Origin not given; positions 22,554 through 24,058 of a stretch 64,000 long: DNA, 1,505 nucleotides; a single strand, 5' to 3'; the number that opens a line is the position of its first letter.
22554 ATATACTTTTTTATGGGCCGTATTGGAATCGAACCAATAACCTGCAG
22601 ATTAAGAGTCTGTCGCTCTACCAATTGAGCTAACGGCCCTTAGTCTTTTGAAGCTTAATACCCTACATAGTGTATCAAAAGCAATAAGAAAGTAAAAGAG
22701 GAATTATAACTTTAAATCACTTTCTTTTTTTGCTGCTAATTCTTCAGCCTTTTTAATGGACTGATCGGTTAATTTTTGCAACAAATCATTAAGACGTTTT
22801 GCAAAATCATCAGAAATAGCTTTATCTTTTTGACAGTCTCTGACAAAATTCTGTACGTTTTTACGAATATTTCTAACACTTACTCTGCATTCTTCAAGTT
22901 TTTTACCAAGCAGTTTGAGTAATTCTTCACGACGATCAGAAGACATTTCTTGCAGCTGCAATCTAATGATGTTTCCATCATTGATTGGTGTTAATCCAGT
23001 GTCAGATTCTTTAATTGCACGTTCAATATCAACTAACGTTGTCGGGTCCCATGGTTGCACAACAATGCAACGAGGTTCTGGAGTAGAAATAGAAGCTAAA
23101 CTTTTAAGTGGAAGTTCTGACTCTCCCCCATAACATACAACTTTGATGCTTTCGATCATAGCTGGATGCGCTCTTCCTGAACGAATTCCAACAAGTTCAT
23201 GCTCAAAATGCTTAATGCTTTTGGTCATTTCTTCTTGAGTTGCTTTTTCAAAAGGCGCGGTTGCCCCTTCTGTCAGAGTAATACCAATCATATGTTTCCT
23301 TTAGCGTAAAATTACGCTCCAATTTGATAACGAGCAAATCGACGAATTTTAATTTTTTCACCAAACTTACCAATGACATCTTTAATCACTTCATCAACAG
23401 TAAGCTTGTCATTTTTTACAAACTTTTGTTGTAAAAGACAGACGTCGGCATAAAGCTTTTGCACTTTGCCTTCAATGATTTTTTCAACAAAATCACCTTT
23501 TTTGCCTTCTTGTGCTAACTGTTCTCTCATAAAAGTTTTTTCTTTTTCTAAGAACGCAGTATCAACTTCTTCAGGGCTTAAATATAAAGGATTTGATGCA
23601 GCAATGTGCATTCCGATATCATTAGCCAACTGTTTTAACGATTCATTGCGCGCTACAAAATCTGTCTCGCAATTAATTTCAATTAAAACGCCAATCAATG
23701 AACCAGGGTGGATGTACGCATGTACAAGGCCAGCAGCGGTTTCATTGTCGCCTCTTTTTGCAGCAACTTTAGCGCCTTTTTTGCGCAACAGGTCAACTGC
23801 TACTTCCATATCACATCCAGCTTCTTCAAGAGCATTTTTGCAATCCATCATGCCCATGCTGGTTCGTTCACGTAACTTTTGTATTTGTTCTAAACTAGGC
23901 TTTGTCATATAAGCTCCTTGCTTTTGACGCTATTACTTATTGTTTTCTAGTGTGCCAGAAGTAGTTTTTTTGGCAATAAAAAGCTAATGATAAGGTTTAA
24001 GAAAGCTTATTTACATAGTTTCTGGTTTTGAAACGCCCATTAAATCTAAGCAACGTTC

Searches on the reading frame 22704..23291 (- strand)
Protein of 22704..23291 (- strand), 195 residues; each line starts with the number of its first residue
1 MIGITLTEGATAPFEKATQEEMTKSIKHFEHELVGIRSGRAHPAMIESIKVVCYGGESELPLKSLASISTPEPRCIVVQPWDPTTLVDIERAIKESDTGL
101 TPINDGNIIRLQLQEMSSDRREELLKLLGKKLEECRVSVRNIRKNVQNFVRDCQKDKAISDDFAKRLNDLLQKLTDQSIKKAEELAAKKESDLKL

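Call 51: search_protein_families(library=pfam, proteins=[window:22704-23291:-], max_evalue=0.00001)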
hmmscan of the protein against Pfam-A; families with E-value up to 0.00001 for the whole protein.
window:22704-23291:- (195 aa): 1 family
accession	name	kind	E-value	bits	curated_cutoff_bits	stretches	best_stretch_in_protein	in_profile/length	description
PF01765.24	RRF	-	2.7e-52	177.4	29.7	1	29-193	1-163/164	Ribosome recycling factor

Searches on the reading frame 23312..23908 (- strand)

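Call 51: search_protein_families(library=pfam, proteins=[window:23312-23908:-], max_evalue=0.00001)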
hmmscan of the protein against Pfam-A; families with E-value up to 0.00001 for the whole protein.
window:23312-23908:- (198 aa): 1 family
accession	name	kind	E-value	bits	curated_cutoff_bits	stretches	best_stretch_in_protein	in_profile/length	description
PF00889.24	EF_TS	-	2e-39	135.8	27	1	38-197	57-203/204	Elongation factor TS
